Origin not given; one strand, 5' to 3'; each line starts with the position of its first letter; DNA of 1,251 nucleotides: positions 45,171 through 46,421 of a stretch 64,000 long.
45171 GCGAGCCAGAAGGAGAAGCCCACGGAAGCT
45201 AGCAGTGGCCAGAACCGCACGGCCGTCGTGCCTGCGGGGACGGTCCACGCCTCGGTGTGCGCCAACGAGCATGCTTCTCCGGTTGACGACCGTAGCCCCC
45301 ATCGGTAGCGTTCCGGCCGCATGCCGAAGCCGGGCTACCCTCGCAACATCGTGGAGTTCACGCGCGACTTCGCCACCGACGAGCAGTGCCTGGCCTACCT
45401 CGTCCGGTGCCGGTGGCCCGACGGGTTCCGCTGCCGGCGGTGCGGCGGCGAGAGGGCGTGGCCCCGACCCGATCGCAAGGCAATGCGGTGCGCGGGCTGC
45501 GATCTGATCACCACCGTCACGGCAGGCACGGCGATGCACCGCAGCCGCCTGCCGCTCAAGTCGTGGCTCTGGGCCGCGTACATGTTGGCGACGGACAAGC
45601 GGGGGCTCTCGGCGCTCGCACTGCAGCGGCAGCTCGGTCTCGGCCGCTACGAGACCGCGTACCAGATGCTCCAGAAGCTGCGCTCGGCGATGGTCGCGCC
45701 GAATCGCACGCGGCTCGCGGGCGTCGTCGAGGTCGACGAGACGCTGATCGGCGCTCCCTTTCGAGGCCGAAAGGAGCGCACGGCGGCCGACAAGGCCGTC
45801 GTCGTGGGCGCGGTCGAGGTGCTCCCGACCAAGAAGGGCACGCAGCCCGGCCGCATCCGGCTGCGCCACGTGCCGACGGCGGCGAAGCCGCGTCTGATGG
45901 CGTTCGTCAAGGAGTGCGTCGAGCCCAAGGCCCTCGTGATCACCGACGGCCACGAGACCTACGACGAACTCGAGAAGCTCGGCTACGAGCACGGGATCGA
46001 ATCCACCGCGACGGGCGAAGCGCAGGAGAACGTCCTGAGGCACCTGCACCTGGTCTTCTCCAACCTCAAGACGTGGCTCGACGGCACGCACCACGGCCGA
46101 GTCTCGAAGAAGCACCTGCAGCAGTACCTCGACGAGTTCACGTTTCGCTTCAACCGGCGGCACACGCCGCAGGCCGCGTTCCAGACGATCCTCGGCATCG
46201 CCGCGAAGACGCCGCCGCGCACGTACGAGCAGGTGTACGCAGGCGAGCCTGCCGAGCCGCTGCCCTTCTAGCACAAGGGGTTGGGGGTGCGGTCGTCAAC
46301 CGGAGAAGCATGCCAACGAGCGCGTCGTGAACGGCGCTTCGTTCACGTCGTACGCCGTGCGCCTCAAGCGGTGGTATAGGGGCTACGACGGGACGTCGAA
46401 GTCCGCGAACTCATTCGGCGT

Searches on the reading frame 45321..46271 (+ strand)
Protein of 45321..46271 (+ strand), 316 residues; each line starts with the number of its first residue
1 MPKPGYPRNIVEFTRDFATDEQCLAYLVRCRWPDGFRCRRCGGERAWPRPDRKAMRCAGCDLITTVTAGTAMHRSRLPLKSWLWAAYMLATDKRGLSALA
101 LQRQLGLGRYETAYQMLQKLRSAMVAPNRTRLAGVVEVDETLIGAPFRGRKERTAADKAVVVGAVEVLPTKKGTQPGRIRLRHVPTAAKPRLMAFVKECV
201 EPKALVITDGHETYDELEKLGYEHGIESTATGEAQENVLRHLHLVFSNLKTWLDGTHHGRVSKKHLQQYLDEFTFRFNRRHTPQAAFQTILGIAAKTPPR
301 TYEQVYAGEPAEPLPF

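Call 12: search_protein_families(library=pfam, proteins=[window:45321-46271:+], max_evalue=0.01)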
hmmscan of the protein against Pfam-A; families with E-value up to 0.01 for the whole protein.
window:45321-46271:+ (316 aa): 2 families
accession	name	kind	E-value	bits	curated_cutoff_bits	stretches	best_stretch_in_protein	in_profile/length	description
PF12762.13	DDE_Tnp_IS1595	-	5.2e-31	108.1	27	1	131-278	1-153/153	ISXO2-like transposase domain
PF12760.12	Zn_ribbon_IS1595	-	1.3e-10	41.5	25.4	1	19-60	2-43/46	Transposase zinc-ribbon domain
